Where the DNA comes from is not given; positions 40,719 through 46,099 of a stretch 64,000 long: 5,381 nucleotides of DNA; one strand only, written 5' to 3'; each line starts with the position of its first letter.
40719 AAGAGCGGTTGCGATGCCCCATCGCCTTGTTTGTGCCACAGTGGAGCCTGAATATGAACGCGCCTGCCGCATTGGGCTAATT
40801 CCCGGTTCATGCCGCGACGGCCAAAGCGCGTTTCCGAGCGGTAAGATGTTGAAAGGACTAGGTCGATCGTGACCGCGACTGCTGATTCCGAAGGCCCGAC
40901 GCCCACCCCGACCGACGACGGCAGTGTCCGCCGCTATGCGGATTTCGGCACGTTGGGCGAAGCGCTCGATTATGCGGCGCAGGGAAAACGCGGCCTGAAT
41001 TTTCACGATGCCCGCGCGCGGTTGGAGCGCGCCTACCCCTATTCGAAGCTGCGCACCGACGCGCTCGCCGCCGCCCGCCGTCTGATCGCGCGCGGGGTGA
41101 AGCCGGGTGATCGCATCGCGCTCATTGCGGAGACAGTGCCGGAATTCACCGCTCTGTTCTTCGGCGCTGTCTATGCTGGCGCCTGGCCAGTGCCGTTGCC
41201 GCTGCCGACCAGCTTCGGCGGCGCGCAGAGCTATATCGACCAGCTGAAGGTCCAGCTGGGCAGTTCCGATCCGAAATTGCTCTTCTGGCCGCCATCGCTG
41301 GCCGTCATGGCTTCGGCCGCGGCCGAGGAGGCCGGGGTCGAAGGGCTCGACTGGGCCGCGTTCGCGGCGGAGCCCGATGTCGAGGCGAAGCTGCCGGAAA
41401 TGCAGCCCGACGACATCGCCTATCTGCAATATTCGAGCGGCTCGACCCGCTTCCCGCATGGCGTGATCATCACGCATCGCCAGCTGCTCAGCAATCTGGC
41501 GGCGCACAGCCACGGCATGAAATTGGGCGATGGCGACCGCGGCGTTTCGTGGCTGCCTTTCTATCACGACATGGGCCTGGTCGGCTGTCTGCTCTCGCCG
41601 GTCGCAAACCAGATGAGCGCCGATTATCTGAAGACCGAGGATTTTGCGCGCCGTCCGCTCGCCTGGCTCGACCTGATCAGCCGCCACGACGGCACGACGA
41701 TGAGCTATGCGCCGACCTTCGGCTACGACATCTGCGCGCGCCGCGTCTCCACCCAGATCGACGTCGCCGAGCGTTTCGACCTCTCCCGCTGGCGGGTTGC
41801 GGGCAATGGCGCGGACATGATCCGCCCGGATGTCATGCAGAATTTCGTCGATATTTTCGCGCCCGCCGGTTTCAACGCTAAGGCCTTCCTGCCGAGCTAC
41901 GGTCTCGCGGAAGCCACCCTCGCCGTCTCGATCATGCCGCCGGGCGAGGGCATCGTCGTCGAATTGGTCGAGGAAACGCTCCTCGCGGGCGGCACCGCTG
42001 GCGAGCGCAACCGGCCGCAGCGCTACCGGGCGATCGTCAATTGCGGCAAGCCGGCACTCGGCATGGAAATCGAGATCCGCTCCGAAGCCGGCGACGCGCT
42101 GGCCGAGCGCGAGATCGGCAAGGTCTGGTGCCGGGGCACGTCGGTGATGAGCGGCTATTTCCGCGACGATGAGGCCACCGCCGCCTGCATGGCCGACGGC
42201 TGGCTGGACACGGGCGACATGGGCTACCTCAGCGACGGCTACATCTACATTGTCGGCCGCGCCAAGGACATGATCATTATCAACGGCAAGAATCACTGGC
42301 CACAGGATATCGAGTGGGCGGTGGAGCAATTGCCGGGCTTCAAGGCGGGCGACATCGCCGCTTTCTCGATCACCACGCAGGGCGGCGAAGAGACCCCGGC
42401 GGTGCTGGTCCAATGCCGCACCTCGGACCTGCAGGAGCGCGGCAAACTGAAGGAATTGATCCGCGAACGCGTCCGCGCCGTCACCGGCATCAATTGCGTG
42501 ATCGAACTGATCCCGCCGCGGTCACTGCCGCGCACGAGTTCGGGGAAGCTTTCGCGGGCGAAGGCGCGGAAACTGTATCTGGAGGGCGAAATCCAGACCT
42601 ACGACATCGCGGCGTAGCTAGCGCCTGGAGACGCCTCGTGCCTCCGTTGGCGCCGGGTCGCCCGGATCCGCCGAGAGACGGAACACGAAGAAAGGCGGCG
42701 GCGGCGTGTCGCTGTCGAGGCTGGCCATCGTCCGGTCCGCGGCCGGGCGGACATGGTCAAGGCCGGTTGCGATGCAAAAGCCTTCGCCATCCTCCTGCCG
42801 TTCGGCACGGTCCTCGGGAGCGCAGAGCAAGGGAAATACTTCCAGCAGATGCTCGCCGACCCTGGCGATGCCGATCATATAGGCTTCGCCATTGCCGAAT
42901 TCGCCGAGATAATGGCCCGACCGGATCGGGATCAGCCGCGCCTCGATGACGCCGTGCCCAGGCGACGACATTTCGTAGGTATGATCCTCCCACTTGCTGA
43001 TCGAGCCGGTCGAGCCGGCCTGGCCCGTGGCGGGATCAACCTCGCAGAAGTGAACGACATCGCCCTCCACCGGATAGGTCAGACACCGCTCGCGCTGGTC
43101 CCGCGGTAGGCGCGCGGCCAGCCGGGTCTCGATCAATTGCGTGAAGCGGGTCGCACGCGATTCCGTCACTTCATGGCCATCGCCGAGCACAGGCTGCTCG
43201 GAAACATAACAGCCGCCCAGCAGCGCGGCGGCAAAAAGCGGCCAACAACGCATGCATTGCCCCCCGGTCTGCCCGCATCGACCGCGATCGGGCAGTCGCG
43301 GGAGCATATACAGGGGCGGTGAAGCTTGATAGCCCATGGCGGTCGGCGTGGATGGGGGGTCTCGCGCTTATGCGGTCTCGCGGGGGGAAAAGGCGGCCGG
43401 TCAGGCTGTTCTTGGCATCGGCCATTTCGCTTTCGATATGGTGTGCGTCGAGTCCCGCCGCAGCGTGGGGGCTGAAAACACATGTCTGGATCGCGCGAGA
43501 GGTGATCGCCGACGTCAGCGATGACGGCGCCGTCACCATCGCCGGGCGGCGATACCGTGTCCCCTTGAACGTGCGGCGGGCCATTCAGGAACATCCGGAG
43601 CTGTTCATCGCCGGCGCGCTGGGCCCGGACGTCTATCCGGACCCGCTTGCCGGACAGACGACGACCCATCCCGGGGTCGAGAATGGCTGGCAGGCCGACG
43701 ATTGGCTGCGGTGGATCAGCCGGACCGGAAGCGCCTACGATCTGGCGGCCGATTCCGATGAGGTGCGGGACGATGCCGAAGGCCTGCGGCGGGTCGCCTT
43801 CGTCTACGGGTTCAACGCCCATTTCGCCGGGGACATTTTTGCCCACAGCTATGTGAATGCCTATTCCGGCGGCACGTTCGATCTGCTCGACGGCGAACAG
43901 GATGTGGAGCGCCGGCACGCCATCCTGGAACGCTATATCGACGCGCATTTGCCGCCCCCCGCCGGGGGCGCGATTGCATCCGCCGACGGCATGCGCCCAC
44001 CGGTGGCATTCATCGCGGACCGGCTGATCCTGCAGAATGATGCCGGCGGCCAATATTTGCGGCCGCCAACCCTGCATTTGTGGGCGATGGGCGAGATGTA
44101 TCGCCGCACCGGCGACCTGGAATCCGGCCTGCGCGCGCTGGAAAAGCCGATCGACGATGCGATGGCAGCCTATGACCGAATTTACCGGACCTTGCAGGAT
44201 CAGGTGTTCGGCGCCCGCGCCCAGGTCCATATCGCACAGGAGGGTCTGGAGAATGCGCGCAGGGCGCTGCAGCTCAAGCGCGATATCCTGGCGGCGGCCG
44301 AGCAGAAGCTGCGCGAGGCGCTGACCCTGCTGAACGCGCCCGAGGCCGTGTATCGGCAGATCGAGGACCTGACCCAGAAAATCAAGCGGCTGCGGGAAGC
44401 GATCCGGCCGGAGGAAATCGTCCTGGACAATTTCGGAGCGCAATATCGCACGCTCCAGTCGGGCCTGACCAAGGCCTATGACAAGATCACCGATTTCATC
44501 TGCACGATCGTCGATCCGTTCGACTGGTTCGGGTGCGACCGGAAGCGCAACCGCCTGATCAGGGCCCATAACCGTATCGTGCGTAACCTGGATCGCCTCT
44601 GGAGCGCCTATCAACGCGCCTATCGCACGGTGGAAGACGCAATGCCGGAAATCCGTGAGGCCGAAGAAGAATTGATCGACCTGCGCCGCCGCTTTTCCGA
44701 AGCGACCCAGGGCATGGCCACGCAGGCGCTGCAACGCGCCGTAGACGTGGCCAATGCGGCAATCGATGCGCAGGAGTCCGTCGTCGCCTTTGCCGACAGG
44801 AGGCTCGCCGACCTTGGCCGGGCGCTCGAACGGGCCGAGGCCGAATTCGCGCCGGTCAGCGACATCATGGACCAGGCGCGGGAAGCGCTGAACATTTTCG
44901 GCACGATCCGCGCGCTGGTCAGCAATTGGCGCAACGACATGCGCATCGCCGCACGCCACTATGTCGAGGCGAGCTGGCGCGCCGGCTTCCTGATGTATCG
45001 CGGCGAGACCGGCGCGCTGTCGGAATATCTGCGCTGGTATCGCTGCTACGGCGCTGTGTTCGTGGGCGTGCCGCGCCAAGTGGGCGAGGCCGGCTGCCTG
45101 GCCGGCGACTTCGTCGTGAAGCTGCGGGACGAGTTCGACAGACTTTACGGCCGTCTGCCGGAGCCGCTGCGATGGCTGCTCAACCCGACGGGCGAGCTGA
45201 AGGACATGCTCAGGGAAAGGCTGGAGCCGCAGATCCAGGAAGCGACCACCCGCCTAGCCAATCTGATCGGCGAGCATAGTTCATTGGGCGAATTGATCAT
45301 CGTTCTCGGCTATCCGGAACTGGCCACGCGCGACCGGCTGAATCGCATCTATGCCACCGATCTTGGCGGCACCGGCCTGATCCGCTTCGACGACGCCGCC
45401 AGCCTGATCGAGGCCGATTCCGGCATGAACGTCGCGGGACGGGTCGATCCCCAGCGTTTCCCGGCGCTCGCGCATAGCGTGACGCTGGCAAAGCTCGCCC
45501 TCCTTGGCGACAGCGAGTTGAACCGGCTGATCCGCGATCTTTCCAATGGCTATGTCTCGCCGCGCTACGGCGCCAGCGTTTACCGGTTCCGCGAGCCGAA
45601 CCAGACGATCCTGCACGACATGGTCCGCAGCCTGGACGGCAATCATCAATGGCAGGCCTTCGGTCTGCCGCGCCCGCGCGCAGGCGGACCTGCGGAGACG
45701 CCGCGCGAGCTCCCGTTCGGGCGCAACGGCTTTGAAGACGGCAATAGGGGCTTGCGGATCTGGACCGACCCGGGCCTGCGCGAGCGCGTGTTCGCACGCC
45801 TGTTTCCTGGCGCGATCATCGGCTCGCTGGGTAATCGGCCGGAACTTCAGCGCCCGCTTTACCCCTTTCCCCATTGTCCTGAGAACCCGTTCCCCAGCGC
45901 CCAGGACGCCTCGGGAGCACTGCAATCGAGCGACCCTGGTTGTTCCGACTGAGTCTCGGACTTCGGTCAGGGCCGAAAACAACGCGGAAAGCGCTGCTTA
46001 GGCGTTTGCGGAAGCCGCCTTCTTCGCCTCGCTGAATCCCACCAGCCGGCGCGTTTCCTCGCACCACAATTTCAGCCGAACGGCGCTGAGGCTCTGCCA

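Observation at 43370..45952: Secreted Zn-PLC/P1-nuclease-fold enzyme carrying a long coiled-coil hairpin with a Cys-closed hydrophobic tip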

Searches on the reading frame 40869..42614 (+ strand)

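Call 13: search_protein_families(library=pfam, proteins=[window:40869-42614:+], max_evalue=0.001)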
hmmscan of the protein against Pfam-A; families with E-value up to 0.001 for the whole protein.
window:40869-42614:+ (582 aa): 3 families
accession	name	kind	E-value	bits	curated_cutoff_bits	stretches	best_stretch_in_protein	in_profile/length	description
PF00501.34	AMP-binding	-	7.7e-58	196.5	29.9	1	54-431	20-384/384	AMP-binding enzyme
PF23024.1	AMP-dom_DIP2-like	-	7.3e-05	23.2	27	1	467-577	2-107/110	Disco-interacting protein 2-like, AMP domain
PF14535.12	AMP-binding_C_2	-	0.00023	21.8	25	1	473-563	1-91/96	AMP-binding enzyme C-terminal domain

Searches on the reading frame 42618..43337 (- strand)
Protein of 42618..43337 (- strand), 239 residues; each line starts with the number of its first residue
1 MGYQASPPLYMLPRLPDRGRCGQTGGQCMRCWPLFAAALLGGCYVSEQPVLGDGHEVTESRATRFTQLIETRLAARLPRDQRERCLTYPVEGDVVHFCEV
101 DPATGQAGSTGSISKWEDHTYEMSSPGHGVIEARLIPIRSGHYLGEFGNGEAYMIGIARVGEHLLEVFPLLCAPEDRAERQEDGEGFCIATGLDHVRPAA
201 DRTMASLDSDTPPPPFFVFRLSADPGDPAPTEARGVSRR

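Call 13: search_protein_families(library=pfam, proteins=[window:42618-43337:-], max_evalue=0.001)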
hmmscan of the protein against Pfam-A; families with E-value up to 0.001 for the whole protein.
window:42618-43337:- (239 aa): 0 families

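Call 77: find_homologous_proteins(query=window:42618-43253:-, max_evalue=0.001)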
Query window:42618-43253:- (211 aa): 1 proteins with E <= 0.001 among 560 candidates.
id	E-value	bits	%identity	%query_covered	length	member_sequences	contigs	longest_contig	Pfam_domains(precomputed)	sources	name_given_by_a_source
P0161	2.7e-141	487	100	100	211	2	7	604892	-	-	-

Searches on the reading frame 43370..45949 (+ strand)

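Call 4: search_protein_families(library=pfam, proteins=[window:43370-45949:+], max_evalue=1)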
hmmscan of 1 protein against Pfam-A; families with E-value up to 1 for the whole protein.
window:43370-45949:+ (860 aa): 8 families
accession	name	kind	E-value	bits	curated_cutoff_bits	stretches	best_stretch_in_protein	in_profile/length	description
PF00882.24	Zn_dep_PLPC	-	1.3e-09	38.7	26.8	1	37-191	1-121/167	Zinc dependent phospholipase C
PF18595.6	Nuf2_DHR10-like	-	9.7e-06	26.1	28.4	1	292-375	13-96/117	Nuf2, DHR10-like domain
PF05335.18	DUF745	-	0.012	15.8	33.3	1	412-506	83-175/183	Protein of unknown function (DUF745)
PF06160.17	EzrA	-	0.017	13.9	39.6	1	293-468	96-271/557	Septation ring formation regulator, EzrA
PF24885.1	TPR_NPHP3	-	0.05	13.4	100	1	399-485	63-153/239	Nephrocystin-3 TPR domain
PF04048.20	Sec8_N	-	0.25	11.7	26.8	0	264-327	70-132/142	Exocyst complex component Sec8 N-terminal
PF24999.1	LAMB4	-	0.29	11.4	27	0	330-355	9-34/66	Laminin subunit beta-4-like domain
PF05164.18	ZapA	-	0.82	10.5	23.8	0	251-337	19-87/88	Cell division protein ZapA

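Call 5: search_protein_families(library=ncbifam, proteins=[window:43370-45949:+], max_evalue=1)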
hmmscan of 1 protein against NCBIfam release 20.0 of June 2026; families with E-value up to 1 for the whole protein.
window:43370-45949:+ (860 aa): 11 families
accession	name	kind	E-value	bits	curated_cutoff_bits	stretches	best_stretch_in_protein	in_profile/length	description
TIGR02168.1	SMC_prok_B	equivalog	4.3e-05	21.4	567.35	1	402-507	236-339/1181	chromosome segregation protein SMC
NF045487.1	ASRP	equivalog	9e-05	21.3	300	1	246-497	164-403/593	archaea-specific SMC-related protein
NF002572.0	PRK02224.1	equivalog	0.00035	19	1087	1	284-507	206-428/888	DNA double-strand break repair ATPase Rad50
TIGR03185.1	DNA_S_dndD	equivalog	0.00037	19.1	245.85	1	249-510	227-482/650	DNA sulfur modification protein DndD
TIGR02169.1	SMC_prok_A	equivalog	0.00077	17.3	729.4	1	276-496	287-503/1165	chromosome segregation protein SMC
NF038350.1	taxis_HmpF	equivalog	0.016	13.6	200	1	243-355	112-220/553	pilus motility taxis protein HmpF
NF003158.0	PRK04132.1-3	equivalog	0.22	8.5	1750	1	260-350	1265-1348/1437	replication factor C small subunit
TIGR04320.1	Surf_Exclu_PgrA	domain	0.63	9.3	70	0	275-340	261-326/360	SEC10/PgrA surface exclusion domain-containing protein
NF033441.0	BREX_BrxC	hypoth_equivalog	0.71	8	400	0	262-346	956-1037/1173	BREX system P-loop protein BrxC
TIGR01837.1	PHA_granule_1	subfamily_domain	0.81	9.8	94.7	1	289-346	57-113/118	poly(hydroxyalkanoate) granule-associated protein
TIGR00634.1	recN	equivalog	0.99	8.3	407.85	0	254-345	250-341/563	DNA repair protein RecN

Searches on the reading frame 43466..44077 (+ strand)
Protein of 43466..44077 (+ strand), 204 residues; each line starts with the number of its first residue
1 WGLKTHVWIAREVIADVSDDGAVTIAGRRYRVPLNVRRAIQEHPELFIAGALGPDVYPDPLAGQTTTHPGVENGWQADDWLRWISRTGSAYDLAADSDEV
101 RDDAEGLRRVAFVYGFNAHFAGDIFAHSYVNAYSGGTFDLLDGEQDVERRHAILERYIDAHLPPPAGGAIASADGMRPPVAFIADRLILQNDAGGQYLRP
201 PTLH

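Call 52: search_solved_structures(query=A4, max_evalue=10, show_alignments=3)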
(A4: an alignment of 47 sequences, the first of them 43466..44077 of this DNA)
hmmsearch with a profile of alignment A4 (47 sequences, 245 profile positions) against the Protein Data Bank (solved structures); distinct sequences matched with E-value up to 10: 1.
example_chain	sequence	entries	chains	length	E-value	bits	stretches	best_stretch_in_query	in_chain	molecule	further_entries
2p4w_A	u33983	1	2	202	1.7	11.2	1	146-189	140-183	Transcriptional regulatory protein arsR family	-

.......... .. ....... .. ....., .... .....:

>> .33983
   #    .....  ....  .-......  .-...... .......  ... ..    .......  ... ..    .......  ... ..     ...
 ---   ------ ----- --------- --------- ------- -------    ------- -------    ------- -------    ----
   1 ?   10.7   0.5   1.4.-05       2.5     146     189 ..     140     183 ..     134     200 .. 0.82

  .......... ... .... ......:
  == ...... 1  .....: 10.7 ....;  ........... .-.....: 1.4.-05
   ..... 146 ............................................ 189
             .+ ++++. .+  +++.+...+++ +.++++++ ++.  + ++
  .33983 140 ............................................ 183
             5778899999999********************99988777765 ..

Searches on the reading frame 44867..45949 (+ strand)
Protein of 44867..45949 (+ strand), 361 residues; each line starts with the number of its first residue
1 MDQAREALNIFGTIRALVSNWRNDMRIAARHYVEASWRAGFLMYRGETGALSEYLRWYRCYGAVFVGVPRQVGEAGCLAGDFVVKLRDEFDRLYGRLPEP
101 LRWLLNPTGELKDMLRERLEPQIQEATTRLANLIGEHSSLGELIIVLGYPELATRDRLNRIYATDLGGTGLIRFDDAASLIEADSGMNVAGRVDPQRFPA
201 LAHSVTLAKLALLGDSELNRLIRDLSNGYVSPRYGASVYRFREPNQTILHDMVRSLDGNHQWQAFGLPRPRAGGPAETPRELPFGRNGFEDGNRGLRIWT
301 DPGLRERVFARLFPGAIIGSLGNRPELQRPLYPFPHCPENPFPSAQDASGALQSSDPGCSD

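Call 49: predict_structure(alignment_id=A3)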
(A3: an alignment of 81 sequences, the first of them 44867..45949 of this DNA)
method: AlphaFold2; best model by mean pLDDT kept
length: 361 residues; sequences in the alignment: 81
mean_pLDDT: 86.9   pTM: 0.77
mean pLDDT of the five models: 86.9, 86.7, 84.2, 83.8, 82.8
residues with pLDDT >= 90: 209; 70-90: 106; 50-70: 46; < 50: 0
segments of 3 or more residues with pLDDT < 50: none
pLDDT, mean of each block of 10 residues (from residue 1): 69 85 93 93 86 90 88 79 63 76 63 69 68 63 79 91 86 94 90 90 94 97 98 97 93 89 95 91 97 97 97 92 93 94 97 94 61
secondary structure, 60 per line:
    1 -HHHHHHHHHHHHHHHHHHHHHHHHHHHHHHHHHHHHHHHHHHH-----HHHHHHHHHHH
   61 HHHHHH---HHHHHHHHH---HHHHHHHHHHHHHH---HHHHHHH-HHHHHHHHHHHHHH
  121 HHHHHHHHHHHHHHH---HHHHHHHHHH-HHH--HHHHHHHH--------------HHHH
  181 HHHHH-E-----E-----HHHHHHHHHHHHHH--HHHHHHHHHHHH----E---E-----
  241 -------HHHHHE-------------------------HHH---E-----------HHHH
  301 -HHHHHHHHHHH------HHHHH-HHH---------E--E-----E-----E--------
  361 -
elements in order: H2-44 H50-66 H70-78 H82-95 H99-105 H107-135 H139-148 H155-162 H177-185 H199-212 H215-226 H248-252 H297-300 H302-312 H319-323

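Call 53: fold_search(model_id=the predicted structure, library=pdb)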
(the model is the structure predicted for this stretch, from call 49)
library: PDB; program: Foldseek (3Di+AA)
matches with E <= 10: 30; with E <= 0.001: 0
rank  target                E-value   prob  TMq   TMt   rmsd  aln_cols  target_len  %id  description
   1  6ndj_A                6.5e+00  0.06  0.09  0.08   9.0        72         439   25  Crystal structure of human NLRP6 PYD domain with MBP fusion (released 2019-01-23)
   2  5i94_A                6.5e+00  0.04  0.10  0.09  16.2        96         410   14  Crystal structure of human glutaminase C in complex with the inhibitor UPGL-00019 (released 2016-05-11)
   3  5fi2_A                6.9e+00  0.05  0.11  0.10  16.1        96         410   14  Crystal structure of human GAC in complex with inhibitor UPGL_00009: 2-phenyl-~{N}-[5-[[(3~{R})-1-[5-(2-phenylethanoyl (released 2016-05-11)
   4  5jyo_B                6.9e+00  0.03  0.10  0.11  17.3       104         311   16  Allosteric inhibition of Kidney Isoform of Glutaminase (released 2016-08-03)
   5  9dle_A                6.9e+00  0.02  0.13  0.03  17.0       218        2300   14  CryoEM structures of yeast cytoplasmic dynein in the presence of ATP and Lis1. (released 2025-05-28)
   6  6umd_A                7.2e+00  0.04  0.11  0.10  17.5       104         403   15  Crystal structure of human GAC in complex with inhibitor UPGL00012 (released 2020-10-14)
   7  8jue_B                7.6e+00  0.04  0.11  0.10  16.0        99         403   16  Crystal structure of glutaminase C in complex with compound 11 (released 2023-10-11)
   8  9dkj                  7.6e+00  0.02  0.12  0.03  16.6       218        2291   12  CryoEM structures of yeast cytoplasmic dynein in the presence of ATP and Lis1. (released 2025-05-28)
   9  5hl1_D                8.0e+00  0.04  0.11  0.10  16.1        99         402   15  Crystal structure of glutaminase C in complex with inhibitor CB-839 (released 2016-08-24)
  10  8bsn                  8.0e+00  0.03  0.11  0.12  17.6       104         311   16  Human GLS in complex with compound 27 (released 2023-01-18)
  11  6ndj_B                8.0e+00  0.03  0.10  0.08  14.2       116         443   25  Crystal structure of human NLRP6 PYD domain with MBP fusion (released 2019-01-23)
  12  6ul9_A                8.5e+00  0.04  0.11  0.10  16.0        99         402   15  Crystal structure of human GAC in complex with inhibitor UPGL00023 (released 2020-10-14)
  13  7sbn_C                8.5e+00  0.03  0.10  0.09  16.0        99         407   16  Human glutaminase C (Y466W) with L-Gln, closed conformation (released 2022-02-02)
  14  8jub_C                8.5e+00  0.03  0.10  0.09  17.0       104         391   15  Crystal structure of glutaminase C in complex with compound 27 (released 2023-10-11)
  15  5hl1_A                8.5e+00  0.03  0.10  0.09  17.1       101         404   15  Crystal structure of glutaminase C in complex with inhibitor CB-839 (released 2016-08-24)
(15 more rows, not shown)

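Call 70: fold_search(model_id=the predicted structure, library=viral)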
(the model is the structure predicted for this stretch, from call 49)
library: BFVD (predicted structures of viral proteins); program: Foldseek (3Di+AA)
matches with E <= 10: 23; with E <= 0.001: 0
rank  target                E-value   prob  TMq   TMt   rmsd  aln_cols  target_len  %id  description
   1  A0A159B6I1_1          9.4e-01  0.10  0.14  0.07  23.0       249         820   14  (no name in the UniProt tables at hand)
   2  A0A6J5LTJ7            2.8e+00  0.05  0.08  0.19  13.6        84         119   17  DUF5681 domain-containing protein [uncultured Caudovirales phage]
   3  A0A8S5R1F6            3.4e+00  0.02  0.10  0.05  29.4       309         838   10  Minor tail protein [Myoviridae sp. cteBs22]
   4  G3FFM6                3.6e+00  0.03  0.10  0.06  26.7       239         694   19  Structural protein [Vibrio phage phiVC8]
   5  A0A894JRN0            3.8e+00  0.04  0.11  0.16  43.7       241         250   14  (no name in the UniProt tables at hand)
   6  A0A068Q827            4.4e+00  0.03  0.10  0.08  25.7       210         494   14  Uncharacterized protein [Rosellinia necatrix fusarivirus 1]
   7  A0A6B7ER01            6.0e+00  0.02  0.12  0.11  23.4       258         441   12  (no name in the UniProt tables at hand)
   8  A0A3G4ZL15            6.0e+00  0.02  0.11  0.09  27.8       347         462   12  Uncharacterized protein [Terrestrivirus sp.]
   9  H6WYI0                6.0e+00  0.01  0.10  0.06  28.1       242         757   16  Tape measure protein [Hafnia phage Enc34]
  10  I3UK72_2              6.4e+00  0.02  0.10  0.05  29.9       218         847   15  (no name in the UniProt tables at hand)
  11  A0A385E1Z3            6.7e+00  0.02  0.12  0.11  24.2       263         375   12  (no name in the UniProt tables at hand)
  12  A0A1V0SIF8            6.7e+00  0.02  0.10  0.08  31.5       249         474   16  Uncharacterized protein [Klosneuvirus KNV1]
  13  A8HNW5                7.1e+00  0.04  0.12  0.14  16.0       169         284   11  (no name in the UniProt tables at hand)
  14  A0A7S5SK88            7.8e+00  0.02  0.14  0.21  18.3       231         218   12  (no name in the UniProt tables at hand)
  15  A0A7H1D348            8.2e+00  0.03  0.16  0.04  39.5       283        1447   13  Putative RNA dependent RNA polymerase [Frankliniella occidentalis associated peribunyavirus-like virus 2]
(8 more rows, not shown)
